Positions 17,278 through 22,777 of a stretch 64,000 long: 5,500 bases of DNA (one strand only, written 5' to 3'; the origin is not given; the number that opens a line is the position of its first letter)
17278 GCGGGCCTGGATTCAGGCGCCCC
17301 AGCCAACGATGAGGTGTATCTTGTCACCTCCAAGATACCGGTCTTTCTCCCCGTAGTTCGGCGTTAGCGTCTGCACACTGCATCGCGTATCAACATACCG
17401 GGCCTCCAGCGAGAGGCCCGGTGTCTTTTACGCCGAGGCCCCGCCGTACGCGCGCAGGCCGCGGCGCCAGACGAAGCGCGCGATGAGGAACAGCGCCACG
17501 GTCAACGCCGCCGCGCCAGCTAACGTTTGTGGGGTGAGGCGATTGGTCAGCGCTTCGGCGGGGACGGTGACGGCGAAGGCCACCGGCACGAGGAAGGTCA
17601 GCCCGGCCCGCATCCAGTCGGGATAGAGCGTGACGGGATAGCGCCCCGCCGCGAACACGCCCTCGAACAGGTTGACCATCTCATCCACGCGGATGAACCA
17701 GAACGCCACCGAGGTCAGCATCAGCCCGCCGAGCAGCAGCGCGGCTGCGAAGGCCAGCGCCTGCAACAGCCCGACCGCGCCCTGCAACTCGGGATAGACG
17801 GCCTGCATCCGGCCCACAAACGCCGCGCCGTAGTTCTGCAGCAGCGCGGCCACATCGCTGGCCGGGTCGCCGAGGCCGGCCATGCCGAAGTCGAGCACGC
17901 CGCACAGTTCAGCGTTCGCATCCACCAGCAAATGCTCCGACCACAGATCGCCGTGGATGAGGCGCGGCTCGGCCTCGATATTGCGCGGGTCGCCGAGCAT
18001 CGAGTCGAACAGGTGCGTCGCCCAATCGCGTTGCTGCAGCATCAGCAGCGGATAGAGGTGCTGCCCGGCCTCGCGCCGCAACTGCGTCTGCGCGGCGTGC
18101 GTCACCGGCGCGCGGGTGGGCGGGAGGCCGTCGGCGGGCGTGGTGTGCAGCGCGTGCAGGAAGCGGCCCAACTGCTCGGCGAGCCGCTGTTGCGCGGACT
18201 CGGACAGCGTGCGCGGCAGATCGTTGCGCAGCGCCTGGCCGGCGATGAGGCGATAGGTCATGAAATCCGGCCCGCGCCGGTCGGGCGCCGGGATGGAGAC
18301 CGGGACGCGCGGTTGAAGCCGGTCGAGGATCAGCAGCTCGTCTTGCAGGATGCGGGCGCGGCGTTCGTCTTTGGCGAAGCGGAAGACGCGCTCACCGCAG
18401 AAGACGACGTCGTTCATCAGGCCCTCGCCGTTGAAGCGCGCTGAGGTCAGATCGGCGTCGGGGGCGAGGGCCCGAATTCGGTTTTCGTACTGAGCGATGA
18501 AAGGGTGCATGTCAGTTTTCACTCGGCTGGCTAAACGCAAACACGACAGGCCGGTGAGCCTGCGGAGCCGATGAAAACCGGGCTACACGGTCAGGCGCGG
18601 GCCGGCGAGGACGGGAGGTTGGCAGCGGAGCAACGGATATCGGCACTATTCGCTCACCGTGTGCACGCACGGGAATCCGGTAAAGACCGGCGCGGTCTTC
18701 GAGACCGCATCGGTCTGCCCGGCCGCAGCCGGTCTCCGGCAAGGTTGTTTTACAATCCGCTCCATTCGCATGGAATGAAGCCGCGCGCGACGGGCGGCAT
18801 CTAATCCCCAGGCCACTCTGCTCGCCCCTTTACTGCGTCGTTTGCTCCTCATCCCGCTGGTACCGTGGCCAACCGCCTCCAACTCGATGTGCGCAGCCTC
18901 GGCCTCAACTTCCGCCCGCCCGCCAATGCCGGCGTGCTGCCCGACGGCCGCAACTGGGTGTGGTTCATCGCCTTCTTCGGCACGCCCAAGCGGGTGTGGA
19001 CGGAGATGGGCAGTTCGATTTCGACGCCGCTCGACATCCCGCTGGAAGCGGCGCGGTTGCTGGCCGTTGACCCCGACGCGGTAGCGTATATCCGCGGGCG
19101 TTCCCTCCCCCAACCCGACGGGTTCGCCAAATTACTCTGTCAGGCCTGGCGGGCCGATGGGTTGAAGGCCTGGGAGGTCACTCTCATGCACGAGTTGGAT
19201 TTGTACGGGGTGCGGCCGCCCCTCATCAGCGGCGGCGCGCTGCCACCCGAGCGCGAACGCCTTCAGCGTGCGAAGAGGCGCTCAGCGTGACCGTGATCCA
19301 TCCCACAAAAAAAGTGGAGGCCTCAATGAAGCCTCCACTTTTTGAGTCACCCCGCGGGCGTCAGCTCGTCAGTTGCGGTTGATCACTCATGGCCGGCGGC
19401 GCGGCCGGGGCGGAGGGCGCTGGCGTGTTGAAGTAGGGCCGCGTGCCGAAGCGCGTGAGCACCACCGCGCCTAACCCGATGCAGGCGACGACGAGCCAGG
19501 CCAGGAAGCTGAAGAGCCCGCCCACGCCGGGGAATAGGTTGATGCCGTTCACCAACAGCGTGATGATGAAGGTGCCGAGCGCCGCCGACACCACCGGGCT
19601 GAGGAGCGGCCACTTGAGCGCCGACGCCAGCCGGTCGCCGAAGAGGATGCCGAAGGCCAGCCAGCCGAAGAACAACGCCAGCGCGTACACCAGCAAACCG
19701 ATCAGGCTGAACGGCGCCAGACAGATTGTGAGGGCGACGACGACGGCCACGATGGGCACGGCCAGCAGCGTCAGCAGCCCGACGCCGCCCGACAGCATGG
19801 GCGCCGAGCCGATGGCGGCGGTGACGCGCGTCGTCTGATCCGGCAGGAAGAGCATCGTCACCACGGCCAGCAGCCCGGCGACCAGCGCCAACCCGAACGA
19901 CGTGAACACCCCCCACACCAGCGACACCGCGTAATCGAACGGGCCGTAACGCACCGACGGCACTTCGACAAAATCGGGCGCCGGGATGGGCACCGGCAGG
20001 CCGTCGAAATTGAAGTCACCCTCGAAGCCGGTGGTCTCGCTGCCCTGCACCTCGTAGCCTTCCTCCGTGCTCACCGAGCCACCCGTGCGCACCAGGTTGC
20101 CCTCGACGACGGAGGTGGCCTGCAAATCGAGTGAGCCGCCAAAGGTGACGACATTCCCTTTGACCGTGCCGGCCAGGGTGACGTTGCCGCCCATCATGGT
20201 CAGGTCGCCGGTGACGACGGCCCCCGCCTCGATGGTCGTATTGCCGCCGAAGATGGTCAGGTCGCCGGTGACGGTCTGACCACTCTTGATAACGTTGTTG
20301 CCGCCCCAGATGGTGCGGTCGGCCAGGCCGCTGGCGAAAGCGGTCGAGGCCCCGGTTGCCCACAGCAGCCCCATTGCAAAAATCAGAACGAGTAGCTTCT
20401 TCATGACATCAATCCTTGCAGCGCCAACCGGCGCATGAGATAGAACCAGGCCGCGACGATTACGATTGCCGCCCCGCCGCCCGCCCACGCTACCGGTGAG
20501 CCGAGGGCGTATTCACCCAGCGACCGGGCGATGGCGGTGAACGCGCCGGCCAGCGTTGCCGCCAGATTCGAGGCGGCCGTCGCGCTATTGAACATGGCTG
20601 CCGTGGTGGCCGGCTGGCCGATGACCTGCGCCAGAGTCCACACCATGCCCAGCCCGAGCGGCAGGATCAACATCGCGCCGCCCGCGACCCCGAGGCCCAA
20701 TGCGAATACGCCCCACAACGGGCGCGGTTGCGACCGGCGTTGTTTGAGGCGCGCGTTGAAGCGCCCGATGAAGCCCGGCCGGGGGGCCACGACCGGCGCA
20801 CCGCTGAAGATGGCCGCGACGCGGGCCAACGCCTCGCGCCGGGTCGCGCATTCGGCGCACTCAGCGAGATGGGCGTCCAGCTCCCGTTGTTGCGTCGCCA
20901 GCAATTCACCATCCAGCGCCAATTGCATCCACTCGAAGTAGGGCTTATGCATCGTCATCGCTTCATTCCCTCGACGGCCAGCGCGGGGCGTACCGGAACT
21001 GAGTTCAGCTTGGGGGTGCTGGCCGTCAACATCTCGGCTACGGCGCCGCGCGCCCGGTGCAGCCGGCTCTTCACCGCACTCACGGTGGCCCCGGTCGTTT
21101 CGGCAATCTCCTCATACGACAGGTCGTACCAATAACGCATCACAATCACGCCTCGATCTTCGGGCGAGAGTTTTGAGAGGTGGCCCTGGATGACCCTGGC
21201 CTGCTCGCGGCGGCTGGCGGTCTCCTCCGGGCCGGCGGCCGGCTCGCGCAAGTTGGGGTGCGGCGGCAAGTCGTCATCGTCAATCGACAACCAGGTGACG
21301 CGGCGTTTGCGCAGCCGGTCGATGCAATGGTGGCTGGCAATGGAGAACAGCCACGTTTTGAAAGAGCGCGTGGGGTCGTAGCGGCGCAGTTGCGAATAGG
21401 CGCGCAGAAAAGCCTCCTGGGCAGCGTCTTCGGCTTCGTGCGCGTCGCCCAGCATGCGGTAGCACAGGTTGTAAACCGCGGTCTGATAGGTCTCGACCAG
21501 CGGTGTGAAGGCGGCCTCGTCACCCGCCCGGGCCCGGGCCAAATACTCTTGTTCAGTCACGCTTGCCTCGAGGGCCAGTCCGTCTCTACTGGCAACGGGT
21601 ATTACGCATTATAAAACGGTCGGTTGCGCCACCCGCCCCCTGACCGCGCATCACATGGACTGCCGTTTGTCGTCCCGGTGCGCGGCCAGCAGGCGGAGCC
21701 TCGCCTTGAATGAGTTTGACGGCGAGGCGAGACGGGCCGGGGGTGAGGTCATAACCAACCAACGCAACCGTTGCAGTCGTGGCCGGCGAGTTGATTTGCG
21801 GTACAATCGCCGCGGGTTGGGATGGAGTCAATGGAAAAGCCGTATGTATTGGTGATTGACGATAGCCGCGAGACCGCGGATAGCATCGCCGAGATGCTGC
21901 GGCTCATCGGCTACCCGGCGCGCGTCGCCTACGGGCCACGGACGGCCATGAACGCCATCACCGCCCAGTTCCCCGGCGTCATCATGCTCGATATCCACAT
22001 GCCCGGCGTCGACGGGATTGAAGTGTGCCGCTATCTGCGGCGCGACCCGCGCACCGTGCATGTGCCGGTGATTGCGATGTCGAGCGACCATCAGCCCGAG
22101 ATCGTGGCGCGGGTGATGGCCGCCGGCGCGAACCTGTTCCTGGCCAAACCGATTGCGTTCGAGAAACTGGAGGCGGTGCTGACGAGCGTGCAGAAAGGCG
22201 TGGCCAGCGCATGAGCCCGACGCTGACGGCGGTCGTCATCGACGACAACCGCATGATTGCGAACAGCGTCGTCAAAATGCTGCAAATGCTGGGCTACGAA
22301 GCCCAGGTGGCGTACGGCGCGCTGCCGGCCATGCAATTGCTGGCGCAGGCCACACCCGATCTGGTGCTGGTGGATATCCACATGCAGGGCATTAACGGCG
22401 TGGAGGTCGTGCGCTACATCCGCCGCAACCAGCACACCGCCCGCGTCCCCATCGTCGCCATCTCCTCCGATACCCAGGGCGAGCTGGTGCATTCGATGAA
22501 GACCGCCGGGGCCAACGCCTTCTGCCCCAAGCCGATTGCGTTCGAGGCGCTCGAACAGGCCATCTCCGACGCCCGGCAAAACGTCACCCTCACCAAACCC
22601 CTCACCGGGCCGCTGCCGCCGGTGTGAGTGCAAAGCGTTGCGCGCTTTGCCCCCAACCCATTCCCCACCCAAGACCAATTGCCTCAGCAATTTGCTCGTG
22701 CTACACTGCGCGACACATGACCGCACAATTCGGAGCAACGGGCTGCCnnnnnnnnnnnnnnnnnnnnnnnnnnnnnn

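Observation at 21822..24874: Two coupled orphan receiver proteins followed by an MBL-hydrolase / STAS / pseudokinase triple fusion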

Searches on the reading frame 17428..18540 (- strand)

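Call 3: search_protein_families(library=pfam, proteins=[window:17428-18540:-], max_evalue=0.01)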
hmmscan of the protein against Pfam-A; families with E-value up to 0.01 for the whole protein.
window:17428-18540:- (370 aa): 3 families
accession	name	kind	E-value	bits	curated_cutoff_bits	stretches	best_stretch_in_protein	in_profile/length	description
PF01636.29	APH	-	1.1e-26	94.5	23.2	1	35-251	3-227/239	Phosphotransferase enzyme family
PF06182.17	ABC2_membrane_6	-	4.6e-24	85.9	22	1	272-369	131-229/229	ABC-2 family transporter protein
PF07914.17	DUF1679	-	0.0011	18.4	24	1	191-234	267-314/414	Uncharacterized oxidoreductase dhs-27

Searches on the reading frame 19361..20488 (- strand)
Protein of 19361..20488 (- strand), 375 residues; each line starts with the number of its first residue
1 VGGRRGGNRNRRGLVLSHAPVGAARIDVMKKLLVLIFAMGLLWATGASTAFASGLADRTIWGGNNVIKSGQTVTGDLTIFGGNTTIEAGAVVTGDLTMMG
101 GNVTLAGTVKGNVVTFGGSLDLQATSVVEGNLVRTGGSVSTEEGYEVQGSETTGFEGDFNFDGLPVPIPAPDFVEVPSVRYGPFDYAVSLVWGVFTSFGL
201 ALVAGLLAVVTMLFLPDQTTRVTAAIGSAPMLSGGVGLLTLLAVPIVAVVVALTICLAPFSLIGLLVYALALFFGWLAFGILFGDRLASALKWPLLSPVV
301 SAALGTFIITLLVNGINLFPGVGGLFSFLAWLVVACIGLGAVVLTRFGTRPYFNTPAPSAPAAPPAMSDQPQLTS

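Call 3: search_protein_families(library=pfam, proteins=[window:19361-20488:-], max_evalue=0.01)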
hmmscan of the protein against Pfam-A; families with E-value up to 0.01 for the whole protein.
window:19361-20488:- (375 aa): 0 families

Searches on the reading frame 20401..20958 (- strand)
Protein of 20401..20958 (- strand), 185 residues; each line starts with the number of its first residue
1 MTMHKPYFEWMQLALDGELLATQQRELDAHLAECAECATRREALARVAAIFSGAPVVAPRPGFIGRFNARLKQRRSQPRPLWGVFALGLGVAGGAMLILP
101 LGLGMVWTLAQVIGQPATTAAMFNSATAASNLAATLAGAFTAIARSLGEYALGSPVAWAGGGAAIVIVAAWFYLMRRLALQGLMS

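Call 3: search_protein_families(library=pfam, proteins=[window:20401-20958:-], max_evalue=0.01)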
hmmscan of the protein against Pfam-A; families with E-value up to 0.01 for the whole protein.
window:20401-20958:- (185 aa): 1 family
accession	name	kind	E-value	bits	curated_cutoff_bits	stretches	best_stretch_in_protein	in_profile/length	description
PF13490.11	zf-HC2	-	4.4e-07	30.3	22.2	1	9-38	6-35/35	Putative zinc-finger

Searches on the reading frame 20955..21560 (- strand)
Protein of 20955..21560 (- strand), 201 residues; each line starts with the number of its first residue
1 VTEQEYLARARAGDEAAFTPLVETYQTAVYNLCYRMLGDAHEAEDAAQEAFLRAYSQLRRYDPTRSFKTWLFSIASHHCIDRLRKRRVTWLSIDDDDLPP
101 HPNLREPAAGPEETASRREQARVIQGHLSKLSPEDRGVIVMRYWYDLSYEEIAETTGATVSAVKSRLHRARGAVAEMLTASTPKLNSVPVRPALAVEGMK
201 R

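Call 3: search_protein_families(library=pfam, proteins=[window:20955-21560:-], max_evalue=0.01)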
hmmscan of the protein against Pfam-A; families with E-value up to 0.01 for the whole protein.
window:20955-21560:- (201 aa): 5 families
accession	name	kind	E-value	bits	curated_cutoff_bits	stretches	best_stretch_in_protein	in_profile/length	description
PF04542.20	Sigma70_r2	-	2.7e-23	82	24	1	21-87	1-69/71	Sigma-70 region 2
PF08281.18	Sigma70_r4_2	-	3.4e-16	59.1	25.7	1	128-171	8-51/54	Sigma-70, region 4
PF04545.22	Sigma70_r4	-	2.2e-12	46.7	24.1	1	128-172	2-46/50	Sigma-70, region 4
PF07638.17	Sigma70_ECF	-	0.00021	21.7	21.1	0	127-175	132-180/185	ECF sigma factor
PF06530.18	Phage_antitermQ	-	0.00036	20.9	26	1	127-184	59-116/118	Phage antitermination protein Q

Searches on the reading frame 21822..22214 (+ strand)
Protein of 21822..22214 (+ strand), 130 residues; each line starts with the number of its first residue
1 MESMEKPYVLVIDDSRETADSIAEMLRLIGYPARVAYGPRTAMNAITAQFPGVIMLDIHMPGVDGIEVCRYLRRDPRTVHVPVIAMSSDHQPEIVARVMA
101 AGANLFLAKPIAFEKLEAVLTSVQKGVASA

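Call 3: search_protein_families(library=pfam, proteins=[window:21822-22214:+], max_evalue=0.01)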
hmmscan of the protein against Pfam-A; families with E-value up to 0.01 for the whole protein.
window:21822-22214:+ (130 aa): 3 families
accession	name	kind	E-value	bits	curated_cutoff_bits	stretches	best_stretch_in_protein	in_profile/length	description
PF00072.30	Response_reg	-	1.1e-23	84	30.2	1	9-120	1-110/111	Response regulator receiver domain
PF01408.29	GFO_IDH_MocA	-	0.0076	17.4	24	0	69-118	54-104/120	Oxidoreductase family, NAD-binding Rossmann fold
PF23198.2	PDE8A_N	-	0.0091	16.4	29.6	1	18-104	22-112/147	PDE8A-like, N-terminal domain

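Call 4: search_protein_families(library=ncbifam, proteins=[window:21822-22214:+], max_evalue=0.01)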
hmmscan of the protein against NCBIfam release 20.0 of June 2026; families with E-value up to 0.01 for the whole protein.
window:21822-22214:+ (130 aa): 95 families (the best 25 are shown)
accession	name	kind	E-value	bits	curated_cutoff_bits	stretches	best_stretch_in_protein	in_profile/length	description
NF007135.0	PRK09581.1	equivalog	9.3e-19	67.6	474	1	9-122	5-118/457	PleD family two-component system response regulator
TIGR02154.1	PhoB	equivalog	7.4e-18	64.7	296.2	1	7-124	3-120/226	phosphate regulon transcriptional regulator PhoB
NF011874.0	PRK15347.1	equivalog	4.9e-16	58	852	1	9-121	693-807/921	two component system sensor kinase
NF040689.1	MtrAB_MtrA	equivalog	5.8e-16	58.5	300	1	9-118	1-107/219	MtrAB system response regulator MtrA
NF041866.1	EpsW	equivalog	8.6e-16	57.7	200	1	8-126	7-127/131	exopolysaccharide biosynthesis response regulator EpsW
NF045944.1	ResRegRpaBCyano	equivalog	1.7e-14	53.7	330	1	10-125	1-113/229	response regulator transcription factor RpaB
NF041733.1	resp_reg_CseB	equivalog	1.8e-14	53.7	350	1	9-124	3-115/228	two-component system response regulator CseB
TIGR02875.1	spore_0_A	equivalog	4.9e-14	52.2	200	1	9-126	5-124/262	sporulation transcription factor Spo0A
NF051870.1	NAssimRespRegNtrX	equivalog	5.1e-14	52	600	1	9-120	4-115/452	nitrogen assimilation response regulator NtrX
NF006900.1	PRK09390.1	equivalog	1.3e-13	51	255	1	5-122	3-118/203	response regulator FixJ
NF040534.1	resp_reg_YycF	equivalog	1.5e-13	50.5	340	1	9-117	3-108/231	response regulator YycF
NF047793.1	ResRegPgtA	equivalog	1.6e-13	50.3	650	1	5-119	4-116/414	two-component system response regulator PgtA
TIGR02956.1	TMAO_torS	equivalog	2e-13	49.4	676.5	1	7-126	702-822/967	TMAO reductase system sensor histidine kinase/response regulator TorS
NF008318.0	PRK11107.1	equivalog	3.2e-13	48.7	890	1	9-125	670-786/920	two-component sensor histidine kinase BarA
NF008296.0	PRK11083.1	equivalog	3.8e-13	49.4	273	1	4-119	1-113/228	two-component system response regulator CreB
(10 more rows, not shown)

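Call 60: search_protein_families(library=padloc, proteins=[window:21822-22211:+], max_evalue=0.001)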
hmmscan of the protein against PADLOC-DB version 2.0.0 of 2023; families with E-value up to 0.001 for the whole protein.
window:21822-22211:+ (130 aa): 2 families
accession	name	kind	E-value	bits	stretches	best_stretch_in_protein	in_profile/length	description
PDLC04055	PD-T4-6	-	3.4e-08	30.7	1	4-125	363-484/496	-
PDLC00405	SduA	-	4.1e-06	24.5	1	2-99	2-106/323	DUF4263 domain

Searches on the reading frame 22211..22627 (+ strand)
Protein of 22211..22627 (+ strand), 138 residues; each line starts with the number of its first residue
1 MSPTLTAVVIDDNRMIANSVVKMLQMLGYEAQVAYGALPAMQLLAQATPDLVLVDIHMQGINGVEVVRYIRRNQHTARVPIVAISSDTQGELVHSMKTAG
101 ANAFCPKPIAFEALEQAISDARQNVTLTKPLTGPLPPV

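Call 3: search_protein_families(library=pfam, proteins=[window:22211-22627:+], max_evalue=0.01)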
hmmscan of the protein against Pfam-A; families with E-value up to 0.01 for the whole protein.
window:22211-22627:+ (138 aa): 2 families
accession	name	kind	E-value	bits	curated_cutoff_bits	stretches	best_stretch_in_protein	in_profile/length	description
PF00072.30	Response_reg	-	3.2e-22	79.2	30.2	1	8-118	2-110/111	Response regulator receiver domain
PF23198.2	PDE8A_N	-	0.00025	21.4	29.6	1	16-90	22-97/147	PDE8A-like, N-terminal domain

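Call 4: search_protein_families(library=ncbifam, proteins=[window:22211-22627:+], max_evalue=0.01)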
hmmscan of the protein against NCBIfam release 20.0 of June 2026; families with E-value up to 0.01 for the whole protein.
window:22211-22627:+ (138 aa): 100 families (the best 25 are shown)
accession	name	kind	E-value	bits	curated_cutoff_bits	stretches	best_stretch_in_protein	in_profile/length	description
NF011874.0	PRK15347.1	equivalog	5.3e-17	61.2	852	1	5-121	691-809/921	two component system sensor kinase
NF040689.1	MtrAB_MtrA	equivalog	4.2e-15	55.7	300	1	8-114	2-105/219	MtrAB system response regulator MtrA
NF007935.0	PRK10651.1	equivalog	1.3e-14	54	250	1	5-131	7-134/216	two-component system response regulator NarL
TIGR02154.1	PhoB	equivalog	3.5e-14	52.6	296.2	1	7-114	5-112/226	phosphate regulon transcriptional regulator PhoB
TIGR02956.1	TMAO_torS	equivalog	4e-14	51.7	676.5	1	5-121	702-819/967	TMAO reductase system sensor histidine kinase/response regulator TorS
NF053854.1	RespRegPhoBBctds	equivalog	8.6e-14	51.4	270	1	8-114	2-107/225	two-component system response regulator PhoB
NF045944.1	ResRegRpaBCyano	equivalog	1.3e-13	50.9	330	1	8-119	1-109/229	response regulator transcription factor RpaB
NF007135.0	PRK09581.1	equivalog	2.5e-13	49.7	474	1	9-111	7-109/457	PleD family two-component system response regulator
NF040534.1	resp_reg_YycF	equivalog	3e-13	49.6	340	1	7-111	3-104/231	response regulator YycF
NF041733.1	resp_reg_CseB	equivalog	4.6e-13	49.1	350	1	8-118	4-111/228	two-component system response regulator CseB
NF008318.0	PRK11107.1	equivalog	7.4e-13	47.5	890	1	5-126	668-789/920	two-component sensor histidine kinase BarA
NF051870.1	NAssimRespRegNtrX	equivalog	8.5e-13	48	600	1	8-126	5-123/452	nitrogen assimilation response regulator NtrX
NF045505.1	RR_RssB_Pseudo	equivalog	2.1e-12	46.8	700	1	3-127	4-127/394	two-component system response regulator RssB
NF006900.1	PRK09390.1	equivalog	2.9e-12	46.6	255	1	1-124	1-122/203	response regulator FixJ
NF041866.1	EpsW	equivalog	4.4e-12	45.7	200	1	5-120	6-123/131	exopolysaccharide biosynthesis response regulator EpsW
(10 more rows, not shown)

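Call 60: search_protein_families(library=padloc, proteins=[window:22211-22624:+], max_evalue=0.001)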
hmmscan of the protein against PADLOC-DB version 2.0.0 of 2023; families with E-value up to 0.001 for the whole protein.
window:22211-22624:+ (138 aa): 2 families
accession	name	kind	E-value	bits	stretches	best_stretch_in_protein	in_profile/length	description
PDLC04055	PD-T4-6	-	1.2e-07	28.9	1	6-124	367-485/496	-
PDLC00405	SduA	-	0.00027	18.5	1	8-63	10-65/323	DUF4263 domain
